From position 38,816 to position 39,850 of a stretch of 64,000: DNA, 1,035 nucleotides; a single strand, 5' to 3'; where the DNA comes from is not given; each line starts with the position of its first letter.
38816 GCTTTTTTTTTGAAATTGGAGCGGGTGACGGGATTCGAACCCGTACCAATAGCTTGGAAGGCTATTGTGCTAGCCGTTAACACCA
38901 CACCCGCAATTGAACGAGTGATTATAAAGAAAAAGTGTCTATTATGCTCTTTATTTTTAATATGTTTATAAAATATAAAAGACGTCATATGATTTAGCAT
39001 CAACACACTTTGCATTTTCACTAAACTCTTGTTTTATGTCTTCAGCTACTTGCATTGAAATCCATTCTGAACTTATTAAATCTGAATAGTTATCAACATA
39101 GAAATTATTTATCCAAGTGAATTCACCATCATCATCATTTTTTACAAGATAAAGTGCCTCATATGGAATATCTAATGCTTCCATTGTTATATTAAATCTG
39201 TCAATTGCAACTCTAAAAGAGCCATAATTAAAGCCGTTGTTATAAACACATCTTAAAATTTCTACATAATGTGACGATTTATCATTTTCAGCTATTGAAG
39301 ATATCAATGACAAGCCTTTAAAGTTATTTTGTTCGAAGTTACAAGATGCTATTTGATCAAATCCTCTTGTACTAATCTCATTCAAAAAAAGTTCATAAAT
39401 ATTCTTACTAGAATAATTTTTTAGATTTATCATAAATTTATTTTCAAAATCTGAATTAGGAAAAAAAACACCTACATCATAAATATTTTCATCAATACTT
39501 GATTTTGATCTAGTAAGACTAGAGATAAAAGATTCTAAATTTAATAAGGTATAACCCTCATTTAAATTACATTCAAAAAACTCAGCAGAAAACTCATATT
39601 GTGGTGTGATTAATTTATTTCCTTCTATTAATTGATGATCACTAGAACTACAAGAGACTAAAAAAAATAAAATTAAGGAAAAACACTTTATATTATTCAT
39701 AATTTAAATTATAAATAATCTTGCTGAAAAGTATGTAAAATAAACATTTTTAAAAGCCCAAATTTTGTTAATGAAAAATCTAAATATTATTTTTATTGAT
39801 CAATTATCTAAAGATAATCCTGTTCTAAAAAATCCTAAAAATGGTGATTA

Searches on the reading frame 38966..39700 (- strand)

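Call 3: search_protein_families(library=pfam, proteins=[window:38966-39700:-], max_evalue=1)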
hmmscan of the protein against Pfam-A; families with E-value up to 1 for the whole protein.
window:38966-39700:- (244 aa): 2 families
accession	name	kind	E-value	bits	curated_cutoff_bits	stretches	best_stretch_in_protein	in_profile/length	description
PF11108.13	Phage_glycop_gL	-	0.064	13.8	25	1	138-176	39-76/102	Viral glycoprotein L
PF10553.14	MSV199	-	0.068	13.9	22.4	1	133-224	22-108/132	MSV199 domain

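Call 4: search_protein_families(library=ncbifam, proteins=[window:38966-39700:-], max_evalue=1)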
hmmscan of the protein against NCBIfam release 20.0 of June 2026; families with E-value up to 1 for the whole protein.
window:38966-39700:- (244 aa): 2 families
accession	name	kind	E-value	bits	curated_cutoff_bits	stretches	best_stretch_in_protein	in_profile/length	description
NF052634.1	Riean_0653_fam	subfamily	0.0076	17.2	57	1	1-165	1-156/176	Riean_0653 family protein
TIGR02128.1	G6PI_arch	equivalog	0.11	11.4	213.9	1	205-232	177-204/308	bifunctional phosphoglucose/phosphomannose isomerase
